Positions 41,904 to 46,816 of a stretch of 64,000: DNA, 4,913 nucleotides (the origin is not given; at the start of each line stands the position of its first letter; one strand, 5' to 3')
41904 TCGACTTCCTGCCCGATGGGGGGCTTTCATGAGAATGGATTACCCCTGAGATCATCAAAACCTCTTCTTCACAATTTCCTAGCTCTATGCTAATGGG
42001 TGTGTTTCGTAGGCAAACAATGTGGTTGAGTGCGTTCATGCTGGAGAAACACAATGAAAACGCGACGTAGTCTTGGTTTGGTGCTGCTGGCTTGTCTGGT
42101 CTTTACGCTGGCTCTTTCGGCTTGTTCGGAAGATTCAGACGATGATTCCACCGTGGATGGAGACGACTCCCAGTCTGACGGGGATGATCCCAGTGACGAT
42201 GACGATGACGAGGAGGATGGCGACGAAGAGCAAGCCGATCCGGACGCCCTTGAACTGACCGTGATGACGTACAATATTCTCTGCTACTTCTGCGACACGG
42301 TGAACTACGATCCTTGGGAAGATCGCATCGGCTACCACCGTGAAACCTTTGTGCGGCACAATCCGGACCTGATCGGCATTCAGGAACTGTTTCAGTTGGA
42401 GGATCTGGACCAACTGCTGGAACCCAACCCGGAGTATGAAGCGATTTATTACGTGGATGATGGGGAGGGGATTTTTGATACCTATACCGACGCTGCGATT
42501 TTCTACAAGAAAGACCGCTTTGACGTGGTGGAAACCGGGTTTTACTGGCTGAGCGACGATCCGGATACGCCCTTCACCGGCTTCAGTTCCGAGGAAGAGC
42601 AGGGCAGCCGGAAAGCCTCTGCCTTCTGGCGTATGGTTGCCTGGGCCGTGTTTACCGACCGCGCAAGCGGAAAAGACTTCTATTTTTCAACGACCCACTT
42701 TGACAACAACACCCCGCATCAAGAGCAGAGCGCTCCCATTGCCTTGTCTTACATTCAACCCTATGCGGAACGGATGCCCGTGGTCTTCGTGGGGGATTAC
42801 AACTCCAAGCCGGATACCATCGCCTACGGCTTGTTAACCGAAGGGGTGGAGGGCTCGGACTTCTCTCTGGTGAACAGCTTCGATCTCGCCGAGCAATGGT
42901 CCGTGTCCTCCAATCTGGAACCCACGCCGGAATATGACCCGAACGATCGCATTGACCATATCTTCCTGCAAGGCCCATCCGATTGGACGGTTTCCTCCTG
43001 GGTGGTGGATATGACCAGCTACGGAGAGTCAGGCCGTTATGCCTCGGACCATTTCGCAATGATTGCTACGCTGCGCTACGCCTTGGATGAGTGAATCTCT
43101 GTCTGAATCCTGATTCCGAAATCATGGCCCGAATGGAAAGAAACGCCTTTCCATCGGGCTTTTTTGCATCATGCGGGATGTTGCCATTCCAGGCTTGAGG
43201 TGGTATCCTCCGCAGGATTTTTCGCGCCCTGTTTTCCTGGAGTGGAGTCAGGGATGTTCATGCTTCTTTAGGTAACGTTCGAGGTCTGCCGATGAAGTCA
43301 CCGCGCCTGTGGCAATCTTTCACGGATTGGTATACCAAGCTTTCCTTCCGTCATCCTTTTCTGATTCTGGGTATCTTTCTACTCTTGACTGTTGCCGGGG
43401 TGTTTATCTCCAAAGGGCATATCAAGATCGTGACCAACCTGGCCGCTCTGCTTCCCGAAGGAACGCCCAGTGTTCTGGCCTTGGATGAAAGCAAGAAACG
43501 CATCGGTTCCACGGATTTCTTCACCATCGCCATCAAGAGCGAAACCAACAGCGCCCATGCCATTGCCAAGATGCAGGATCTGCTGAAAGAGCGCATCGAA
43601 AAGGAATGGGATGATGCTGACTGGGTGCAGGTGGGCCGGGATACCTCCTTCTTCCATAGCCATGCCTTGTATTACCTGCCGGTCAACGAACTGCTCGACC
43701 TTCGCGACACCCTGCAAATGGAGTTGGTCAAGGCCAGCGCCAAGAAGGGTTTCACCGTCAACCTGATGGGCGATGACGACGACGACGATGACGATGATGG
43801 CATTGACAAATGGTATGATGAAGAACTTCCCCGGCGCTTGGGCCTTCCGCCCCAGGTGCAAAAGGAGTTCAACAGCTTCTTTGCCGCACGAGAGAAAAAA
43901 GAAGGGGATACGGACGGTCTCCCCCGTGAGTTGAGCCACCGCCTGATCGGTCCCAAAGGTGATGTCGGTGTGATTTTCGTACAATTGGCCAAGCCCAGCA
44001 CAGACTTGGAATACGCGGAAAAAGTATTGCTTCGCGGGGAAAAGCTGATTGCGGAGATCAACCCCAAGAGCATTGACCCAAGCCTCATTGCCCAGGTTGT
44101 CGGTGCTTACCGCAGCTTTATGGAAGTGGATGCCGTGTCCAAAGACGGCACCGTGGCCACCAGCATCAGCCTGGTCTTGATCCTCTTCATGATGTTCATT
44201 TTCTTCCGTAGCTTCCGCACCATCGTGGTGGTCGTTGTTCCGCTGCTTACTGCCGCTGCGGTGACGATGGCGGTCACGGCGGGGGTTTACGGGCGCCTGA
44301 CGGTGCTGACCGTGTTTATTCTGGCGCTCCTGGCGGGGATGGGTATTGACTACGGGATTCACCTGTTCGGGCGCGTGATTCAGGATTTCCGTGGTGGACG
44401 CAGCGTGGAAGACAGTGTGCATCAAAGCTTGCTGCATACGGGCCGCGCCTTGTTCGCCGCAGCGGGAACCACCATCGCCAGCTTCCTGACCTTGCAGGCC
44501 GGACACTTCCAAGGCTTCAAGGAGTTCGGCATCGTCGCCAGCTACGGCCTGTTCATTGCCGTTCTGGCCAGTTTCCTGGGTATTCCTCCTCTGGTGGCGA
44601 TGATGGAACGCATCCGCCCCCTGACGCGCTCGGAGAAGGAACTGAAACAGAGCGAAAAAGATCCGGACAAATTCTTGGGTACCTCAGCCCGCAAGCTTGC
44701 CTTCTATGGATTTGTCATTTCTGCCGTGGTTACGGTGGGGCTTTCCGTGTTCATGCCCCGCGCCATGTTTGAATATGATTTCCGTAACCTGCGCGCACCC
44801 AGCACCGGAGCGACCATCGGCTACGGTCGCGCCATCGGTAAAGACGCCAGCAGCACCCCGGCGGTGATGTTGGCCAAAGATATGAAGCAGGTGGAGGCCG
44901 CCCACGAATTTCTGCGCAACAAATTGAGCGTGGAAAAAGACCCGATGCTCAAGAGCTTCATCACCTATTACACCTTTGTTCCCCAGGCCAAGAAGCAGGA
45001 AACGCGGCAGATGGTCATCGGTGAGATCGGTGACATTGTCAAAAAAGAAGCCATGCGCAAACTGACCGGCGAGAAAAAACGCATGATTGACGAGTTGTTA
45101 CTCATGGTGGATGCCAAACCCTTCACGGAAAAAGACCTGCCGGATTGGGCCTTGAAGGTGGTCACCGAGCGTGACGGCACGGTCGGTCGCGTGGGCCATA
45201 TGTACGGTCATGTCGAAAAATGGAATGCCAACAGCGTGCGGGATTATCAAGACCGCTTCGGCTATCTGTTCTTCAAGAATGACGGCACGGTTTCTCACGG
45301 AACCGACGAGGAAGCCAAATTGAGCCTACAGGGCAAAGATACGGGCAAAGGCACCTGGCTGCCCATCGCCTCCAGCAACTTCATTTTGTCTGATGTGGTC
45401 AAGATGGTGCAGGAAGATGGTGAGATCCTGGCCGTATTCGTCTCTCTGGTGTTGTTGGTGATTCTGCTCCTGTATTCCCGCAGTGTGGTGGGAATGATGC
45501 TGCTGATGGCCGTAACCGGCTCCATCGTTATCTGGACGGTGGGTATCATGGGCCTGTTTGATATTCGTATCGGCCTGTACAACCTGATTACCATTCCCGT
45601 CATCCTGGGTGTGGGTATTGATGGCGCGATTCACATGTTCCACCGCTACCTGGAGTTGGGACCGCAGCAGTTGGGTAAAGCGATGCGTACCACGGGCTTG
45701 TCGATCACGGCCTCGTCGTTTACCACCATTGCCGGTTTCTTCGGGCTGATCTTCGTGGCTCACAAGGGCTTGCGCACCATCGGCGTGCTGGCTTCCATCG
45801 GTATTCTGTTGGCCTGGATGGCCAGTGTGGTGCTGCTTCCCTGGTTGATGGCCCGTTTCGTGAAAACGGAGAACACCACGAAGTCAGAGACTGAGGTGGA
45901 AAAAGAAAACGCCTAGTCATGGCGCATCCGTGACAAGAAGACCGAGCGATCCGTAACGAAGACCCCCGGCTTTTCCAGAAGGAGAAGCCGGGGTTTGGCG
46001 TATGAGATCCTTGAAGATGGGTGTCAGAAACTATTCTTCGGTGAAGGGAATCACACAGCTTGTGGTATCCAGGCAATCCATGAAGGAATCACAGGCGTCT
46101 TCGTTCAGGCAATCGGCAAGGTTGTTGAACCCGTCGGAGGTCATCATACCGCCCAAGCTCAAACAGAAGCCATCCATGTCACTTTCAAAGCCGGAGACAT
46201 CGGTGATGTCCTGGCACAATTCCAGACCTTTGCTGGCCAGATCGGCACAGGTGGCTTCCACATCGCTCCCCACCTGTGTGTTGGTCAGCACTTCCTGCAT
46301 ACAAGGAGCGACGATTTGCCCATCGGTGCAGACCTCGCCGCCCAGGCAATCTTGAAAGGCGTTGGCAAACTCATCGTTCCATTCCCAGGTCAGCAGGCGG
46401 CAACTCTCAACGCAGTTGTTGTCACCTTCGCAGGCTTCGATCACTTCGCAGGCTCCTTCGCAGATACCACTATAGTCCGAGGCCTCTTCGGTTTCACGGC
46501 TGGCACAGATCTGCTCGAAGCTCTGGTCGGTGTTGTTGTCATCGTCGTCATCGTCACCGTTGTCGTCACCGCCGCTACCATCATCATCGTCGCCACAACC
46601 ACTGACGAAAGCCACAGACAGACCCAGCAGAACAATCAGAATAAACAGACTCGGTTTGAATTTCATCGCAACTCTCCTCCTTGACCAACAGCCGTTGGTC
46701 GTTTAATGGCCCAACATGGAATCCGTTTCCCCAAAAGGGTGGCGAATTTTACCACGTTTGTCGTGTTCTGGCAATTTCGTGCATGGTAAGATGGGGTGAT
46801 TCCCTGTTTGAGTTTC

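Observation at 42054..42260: Recurrent lipobox plus poly-Asp tether architecture across at least six unrelated secreted proteins in 64 kb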

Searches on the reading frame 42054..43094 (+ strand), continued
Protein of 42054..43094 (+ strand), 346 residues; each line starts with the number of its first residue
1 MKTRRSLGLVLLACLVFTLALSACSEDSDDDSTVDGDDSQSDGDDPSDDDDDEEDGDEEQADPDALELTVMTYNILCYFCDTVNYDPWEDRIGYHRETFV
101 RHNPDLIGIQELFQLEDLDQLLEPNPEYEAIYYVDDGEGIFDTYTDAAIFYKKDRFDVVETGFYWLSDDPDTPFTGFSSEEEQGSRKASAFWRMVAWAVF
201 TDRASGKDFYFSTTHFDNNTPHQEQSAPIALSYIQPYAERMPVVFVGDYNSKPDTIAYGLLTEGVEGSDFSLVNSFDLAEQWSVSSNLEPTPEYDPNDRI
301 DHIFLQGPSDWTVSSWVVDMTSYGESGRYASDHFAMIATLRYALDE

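Call 59: predict_structure(alignment_id=A1)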
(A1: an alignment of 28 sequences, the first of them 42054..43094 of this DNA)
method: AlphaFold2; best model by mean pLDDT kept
length: 346 residues; sequences in the alignment: 28
mean_pLDDT: 88.6   pTM: 0.80
mean pLDDT of the five models: 88.6, 88.1, 87.8, 87.4, 87.3
residues with pLDDT >= 90: 250; 70-90: 38; 50-70: 47; < 50: 11
segments of 3 or more residues with pLDDT < 50: 38-40
pLDDT, mean of each block of 10 residues (from residue 1): 67 84 57 50 57 62 87 96 96 98 99 95 98 89 96 99 96 82 55 96 97 95 96 98 98 98 94 98 98 98 96 98 96 98 81
secondary structure, 60 per line:
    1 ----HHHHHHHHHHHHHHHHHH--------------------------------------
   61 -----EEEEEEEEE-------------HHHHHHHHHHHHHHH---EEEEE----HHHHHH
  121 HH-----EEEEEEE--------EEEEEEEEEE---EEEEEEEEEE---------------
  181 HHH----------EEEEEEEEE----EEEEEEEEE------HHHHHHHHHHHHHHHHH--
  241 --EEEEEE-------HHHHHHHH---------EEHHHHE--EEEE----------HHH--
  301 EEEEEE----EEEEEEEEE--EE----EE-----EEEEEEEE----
elements in order: H5-22 E66-74 H88-102 E106-110 H115-122 E128-134 E143-152 E156-165 E194-202 E207-215 H222-238 E243-248 H256-263 H275-278 E282-285 E301-306 E311-319 E335-342

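Call 80: search_protein_families(library=pfam, proteins=[L003:8227-9768:-, L003:12391-15261:+, L006:2276-3925:-, L016:1842-3065:-, L016:12047-13930:-, L016:15177-16031:+, L016:16326-17993:+, L014:13824-15269:-, L014:19597-20781:-, L082:18838-19641:-], max_evalue=0.001)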
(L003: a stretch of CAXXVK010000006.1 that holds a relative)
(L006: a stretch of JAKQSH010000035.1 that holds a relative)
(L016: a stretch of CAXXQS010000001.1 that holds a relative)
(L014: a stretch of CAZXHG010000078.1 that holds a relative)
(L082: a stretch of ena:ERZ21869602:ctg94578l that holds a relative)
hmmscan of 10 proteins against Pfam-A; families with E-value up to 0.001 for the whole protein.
L003:8227-9768:- (514 aa): 1 family
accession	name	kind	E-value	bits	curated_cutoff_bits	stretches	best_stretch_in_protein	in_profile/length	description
PF01229.23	Glyco_hydro_39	-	3.7e-08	33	26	1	193-444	151-382/472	Glycosyl hydrolases family 39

L003:12391-15261:+ (957 aa): 0 families

L006:2276-3925:- (550 aa): 1 family
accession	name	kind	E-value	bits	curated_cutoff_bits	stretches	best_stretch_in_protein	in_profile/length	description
PF08757.17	CotH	-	2.1e-49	169.2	23.8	1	205-543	1-322/322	CotH kinase protein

L016:1842-3065:- (408 aa): 0 families

L016:12047-13930:- (628 aa): 1 family
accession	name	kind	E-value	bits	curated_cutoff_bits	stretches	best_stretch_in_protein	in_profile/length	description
PF03417.21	AAT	-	3.5e-08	33.8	23.2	1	313-471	18-142/225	Acyl-coenzyme A:6-aminopenicillanic acid acyl-transferase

L016:15177-16031:+ (285 aa): 0 families

L016:16326-17993:+ (556 aa): 3 families
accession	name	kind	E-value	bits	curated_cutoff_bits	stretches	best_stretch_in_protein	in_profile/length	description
PF00150.24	Cellulase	-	1.4e-27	97.3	23.5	1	99-430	2-267/272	Cellulase (glycosyl hydrolase family 5)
PF18564.7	Glyco_hydro_5_C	-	4.1e-10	40.5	22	1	462-534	1-75/87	Glycoside hydrolase family 5 C-terminal domain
PF02449.21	Glyco_hydro_42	-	0.00068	19.5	21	0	148-282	23-138/376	Beta-galactosidase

L014:13824-15269:- (482 aa): 0 families

L014:19597-20781:- (395 aa): 0 families

L082:18838-19641:- (267 aa): 0 families

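Call 81: search_protein_families(library=pfam, proteins=[L003:19043-19579:+, L010:6587-7246:+, L010:7509-9503:+, L010:188-1546:+, L052:7028-8014:+, L008:18-797:+, L040:7211-7717:+, L014:10878-11888:+, L082:1813-2121:-, L082:7859-9775:-], max_evalue=0.001)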
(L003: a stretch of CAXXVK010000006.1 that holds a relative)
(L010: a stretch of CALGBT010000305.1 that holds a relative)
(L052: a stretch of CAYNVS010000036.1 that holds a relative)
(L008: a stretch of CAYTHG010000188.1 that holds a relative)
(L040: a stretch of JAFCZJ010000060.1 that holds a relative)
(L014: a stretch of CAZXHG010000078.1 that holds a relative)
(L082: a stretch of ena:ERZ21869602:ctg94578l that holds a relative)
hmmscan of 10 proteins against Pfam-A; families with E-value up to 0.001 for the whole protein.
L003:19043-19579:+ (179 aa): 1 family
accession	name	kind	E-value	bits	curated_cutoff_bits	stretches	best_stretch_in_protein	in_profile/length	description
PF02643.20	DUF192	-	1e-28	99.8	27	1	72-175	2-96/96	Uncharacterized ACR, COG1430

L010:6587-7246:+ (220 aa): 0 families

L010:7509-9503:+ (665 aa): 2 families
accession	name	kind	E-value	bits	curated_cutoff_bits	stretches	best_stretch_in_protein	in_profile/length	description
PF01103.29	Omp85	-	6.2e-42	144.7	24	1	344-665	9-325/325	Omp85 superfamily domain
PF07244.20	POTRA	-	4.4e-11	43.8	21.3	1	36-120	3-79/79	Surface antigen variable number repeat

L010:188-1546:+ (453 aa): 3 families
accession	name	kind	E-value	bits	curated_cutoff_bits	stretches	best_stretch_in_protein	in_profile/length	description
PF22352.2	K319L-like_PKD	-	1.1e-06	29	27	1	158-224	12-76/84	K319L-like, PKD domain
PF18911.6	PKD_4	-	5.9e-05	23.5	27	1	150-229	10-81/85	PKD domain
PF00801.26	PKD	-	0.00047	20.5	23.5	1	156-228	13-77/80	PKD domain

L052:7028-8014:+ (329 aa): 0 families

L008:18-797:+ (260 aa): 0 families

L040:7211-7717:+ (169 aa): 0 families

L014:10878-11888:+ (337 aa): 0 families

L082:1813-2121:- (102 aa): 1 family
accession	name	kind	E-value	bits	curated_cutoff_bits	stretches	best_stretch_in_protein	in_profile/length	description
PF14346.11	DUF4398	-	0.00015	22.6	27.9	1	32-94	5-67/78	Domain of unknown function (DUF4398)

L082:7859-9775:- (638 aa): 0 families

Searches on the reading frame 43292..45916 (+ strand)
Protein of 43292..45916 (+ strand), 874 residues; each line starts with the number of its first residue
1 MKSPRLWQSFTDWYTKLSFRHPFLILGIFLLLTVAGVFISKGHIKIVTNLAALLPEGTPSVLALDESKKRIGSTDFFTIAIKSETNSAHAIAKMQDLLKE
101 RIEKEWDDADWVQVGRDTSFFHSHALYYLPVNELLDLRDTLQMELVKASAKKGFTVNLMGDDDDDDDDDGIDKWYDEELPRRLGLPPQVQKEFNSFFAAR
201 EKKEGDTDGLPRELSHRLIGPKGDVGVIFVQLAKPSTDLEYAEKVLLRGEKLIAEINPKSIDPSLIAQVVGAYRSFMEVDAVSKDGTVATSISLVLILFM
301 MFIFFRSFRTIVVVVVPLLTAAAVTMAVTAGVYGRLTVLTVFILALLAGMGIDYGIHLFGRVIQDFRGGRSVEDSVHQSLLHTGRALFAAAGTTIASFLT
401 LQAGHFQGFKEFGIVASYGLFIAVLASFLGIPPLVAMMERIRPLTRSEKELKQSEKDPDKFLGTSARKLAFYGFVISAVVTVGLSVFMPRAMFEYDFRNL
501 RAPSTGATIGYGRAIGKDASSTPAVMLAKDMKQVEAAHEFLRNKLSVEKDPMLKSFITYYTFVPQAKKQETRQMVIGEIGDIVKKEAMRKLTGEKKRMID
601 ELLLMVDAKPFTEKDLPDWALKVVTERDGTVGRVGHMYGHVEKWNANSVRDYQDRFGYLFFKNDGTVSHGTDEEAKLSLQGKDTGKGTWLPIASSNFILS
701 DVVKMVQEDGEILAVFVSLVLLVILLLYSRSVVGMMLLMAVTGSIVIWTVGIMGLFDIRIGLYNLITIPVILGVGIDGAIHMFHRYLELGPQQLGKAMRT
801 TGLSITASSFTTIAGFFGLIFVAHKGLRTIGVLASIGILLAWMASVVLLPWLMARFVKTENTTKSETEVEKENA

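Call 6: search_protein_families(library=pfam, proteins=[window:43292-45916:+], max_evalue=0.01)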
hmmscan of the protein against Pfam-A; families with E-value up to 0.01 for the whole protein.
window:43292-45916:+ (874 aa): 3 families
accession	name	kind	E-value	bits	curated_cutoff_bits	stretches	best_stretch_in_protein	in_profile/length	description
PF03176.21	MMPL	-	1.5e-34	119.9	20.5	2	263-453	121-316/333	MMPL family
PF12349.14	Sterol-sensing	-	6.3e-07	29.8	22.3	1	729-858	4-138/153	Sterol-sensing domain of SREBP cleavage-activation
PF00873.25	ACR_tran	-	0.00099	17.4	28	1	290-470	337-528/1021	AcrB/AcrD/AcrF family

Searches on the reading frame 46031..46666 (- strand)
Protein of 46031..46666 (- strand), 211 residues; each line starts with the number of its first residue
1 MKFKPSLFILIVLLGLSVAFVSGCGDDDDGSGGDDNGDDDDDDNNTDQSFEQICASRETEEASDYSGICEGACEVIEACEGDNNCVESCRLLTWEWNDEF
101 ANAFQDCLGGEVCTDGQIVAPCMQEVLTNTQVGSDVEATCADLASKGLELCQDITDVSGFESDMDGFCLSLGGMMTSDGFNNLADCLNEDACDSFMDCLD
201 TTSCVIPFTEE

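Call 6: search_protein_families(library=pfam, proteins=[window:46031-46666:-], max_evalue=0.01)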
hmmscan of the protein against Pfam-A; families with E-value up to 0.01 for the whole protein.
window:46031-46666:- (211 aa): 0 families

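Call 23: search_protein_families(library=ncbifam, proteins=[window:46031-46666:-], max_evalue=0.1)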
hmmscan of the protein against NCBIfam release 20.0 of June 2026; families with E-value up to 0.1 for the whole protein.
window:46031-46666:- (211 aa): 1 family
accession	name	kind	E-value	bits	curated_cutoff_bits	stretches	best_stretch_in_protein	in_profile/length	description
NF045774.1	cytochro_C551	exception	0.028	14.4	118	1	9-57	5-53/110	cytochrome c551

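Call 82: search_protein_representatives(protein=window:46031-46666:-)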
Query: 211 residues. Proteins with E-value up to 0.001 (for the whole library): 2; up to 1e-10: 1; up to 1e-30: 1. The best 2 are listed.
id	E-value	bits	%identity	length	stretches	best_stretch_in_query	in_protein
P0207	3.4e-135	465.3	100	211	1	1-211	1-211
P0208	3.3e-04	37.1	44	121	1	7-61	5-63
